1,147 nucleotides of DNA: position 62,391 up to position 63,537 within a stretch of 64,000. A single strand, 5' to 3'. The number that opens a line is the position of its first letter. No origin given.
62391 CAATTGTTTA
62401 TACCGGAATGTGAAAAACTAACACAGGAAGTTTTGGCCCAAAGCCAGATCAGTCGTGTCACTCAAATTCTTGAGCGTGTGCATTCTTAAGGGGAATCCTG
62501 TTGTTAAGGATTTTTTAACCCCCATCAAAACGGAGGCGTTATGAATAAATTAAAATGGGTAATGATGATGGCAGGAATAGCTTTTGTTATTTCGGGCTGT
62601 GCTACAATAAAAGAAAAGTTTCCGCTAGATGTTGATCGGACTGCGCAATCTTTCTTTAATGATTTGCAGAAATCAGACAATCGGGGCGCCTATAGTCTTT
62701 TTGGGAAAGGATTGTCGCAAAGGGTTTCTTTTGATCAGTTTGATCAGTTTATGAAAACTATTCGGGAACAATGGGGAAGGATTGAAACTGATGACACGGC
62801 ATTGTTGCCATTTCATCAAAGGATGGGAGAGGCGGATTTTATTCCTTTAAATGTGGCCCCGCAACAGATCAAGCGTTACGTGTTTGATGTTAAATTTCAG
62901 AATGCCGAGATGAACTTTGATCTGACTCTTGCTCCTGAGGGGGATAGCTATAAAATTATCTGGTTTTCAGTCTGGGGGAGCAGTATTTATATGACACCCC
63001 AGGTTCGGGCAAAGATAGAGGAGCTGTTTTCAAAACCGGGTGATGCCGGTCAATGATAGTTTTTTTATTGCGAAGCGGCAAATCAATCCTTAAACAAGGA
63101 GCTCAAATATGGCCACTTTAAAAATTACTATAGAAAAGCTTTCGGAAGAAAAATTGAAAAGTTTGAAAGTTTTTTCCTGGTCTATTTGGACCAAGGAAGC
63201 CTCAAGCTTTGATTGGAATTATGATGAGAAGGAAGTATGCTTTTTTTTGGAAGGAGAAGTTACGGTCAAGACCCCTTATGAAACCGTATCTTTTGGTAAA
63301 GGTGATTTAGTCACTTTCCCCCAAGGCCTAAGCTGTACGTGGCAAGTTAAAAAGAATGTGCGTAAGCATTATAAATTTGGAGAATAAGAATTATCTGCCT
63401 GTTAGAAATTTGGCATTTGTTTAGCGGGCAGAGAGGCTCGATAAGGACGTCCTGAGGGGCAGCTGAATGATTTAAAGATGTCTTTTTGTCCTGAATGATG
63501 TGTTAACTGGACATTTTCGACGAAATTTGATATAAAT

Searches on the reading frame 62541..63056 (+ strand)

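Call 37: search_protein_families(library=pfam, proteins=[window:62541-63056:+])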
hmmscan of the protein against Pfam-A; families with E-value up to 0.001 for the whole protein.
window:62541-63056:+ (171 aa): 1 family
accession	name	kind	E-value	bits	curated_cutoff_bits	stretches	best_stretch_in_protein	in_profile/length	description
PF13026.12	DUF3887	-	0.00029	21.9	31.8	0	35-129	1-81/91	Protein of unknown function (DUF3887)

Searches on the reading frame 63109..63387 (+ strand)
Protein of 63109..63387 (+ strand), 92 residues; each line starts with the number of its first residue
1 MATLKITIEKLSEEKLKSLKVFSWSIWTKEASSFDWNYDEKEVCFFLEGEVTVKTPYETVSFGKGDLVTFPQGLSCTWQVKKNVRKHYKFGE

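Call 37: search_protein_families(library=pfam, proteins=[window:63109-63387:+])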
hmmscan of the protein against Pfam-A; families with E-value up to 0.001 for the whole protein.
window:63109-63387:+ (92 aa): 3 families
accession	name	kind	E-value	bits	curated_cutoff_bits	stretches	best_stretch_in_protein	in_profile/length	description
PF05899.18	Cupin_3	-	2e-25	88.7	23.5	1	17-88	2-74/74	EutQ-like cupin domain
PF06249.18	EutQ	-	5.1e-05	23.5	21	1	27-88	82-143/152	Ethanolamine utilisation protein EutQ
PF07883.17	Cupin_2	-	0.00068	19.7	27.2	1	34-74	13-52/70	Cupin domain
